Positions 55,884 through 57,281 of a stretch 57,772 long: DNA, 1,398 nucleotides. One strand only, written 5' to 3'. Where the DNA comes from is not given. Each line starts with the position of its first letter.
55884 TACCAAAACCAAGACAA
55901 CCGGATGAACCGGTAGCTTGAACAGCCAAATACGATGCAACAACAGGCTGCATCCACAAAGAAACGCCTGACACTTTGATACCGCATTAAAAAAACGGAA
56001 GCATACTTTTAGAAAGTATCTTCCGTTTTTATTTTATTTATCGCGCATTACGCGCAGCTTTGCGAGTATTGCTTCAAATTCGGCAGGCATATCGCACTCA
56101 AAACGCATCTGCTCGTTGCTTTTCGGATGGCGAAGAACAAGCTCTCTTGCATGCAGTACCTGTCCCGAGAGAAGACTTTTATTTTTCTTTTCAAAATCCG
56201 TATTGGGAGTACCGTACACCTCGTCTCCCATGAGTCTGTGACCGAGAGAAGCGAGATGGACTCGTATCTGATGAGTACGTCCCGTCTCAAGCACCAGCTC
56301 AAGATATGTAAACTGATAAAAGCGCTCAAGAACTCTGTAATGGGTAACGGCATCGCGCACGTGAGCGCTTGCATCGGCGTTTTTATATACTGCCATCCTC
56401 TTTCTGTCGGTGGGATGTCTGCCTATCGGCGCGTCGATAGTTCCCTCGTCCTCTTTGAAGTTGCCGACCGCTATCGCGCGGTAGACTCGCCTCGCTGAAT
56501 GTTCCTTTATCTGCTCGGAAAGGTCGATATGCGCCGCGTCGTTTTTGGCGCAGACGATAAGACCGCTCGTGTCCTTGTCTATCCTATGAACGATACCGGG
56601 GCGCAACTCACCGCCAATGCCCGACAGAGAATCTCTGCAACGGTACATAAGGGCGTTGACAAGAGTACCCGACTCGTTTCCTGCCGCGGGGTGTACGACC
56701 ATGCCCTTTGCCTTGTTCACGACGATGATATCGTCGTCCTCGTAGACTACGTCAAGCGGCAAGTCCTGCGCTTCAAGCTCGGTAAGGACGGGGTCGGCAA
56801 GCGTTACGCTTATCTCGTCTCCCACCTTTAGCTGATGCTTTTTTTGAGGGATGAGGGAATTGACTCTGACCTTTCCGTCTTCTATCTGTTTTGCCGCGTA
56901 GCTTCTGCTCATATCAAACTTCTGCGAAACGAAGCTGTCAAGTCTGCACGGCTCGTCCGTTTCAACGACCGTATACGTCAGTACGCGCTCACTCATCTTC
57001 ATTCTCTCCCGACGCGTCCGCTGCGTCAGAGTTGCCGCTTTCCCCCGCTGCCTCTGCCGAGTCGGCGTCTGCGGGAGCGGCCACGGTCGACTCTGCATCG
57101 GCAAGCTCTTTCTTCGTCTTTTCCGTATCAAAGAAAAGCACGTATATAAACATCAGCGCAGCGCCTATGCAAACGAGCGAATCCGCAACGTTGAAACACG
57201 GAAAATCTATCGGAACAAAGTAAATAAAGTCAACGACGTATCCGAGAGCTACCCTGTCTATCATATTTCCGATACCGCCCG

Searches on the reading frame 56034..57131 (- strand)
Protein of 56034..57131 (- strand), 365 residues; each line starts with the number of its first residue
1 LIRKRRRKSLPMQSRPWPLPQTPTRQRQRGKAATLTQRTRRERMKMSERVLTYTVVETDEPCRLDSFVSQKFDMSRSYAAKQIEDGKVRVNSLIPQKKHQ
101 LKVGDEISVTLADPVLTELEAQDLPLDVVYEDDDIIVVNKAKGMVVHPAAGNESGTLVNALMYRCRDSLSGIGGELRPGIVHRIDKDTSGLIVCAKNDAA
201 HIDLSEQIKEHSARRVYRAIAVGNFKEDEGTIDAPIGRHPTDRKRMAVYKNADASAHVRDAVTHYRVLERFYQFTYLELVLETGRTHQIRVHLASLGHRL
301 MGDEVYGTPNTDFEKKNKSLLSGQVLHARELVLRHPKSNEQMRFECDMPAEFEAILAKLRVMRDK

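Call 9: search_protein_families(library=pfam, proteins=[window:56034-57131:-], max_evalue=0.01)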
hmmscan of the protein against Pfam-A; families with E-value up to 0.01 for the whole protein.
window:56034-57131:- (365 aa): 2 families
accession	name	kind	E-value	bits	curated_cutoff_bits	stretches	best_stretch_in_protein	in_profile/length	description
PF00849.27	PseudoU_synth_2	-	2.6e-33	115.8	26.8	1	134-295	1-152/152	RNA pseudouridylate synthase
PF01479.30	S4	-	1.2e-06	28.6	22.8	1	63-107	2-48/48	S4 domain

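Call 12: find_encoding_contigs(protein=window:56034-57131:-, flank=8000, max_places=10)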
Protein window:56034-57131:- (365 aa): no gene with exactly this product is on record in the collection.
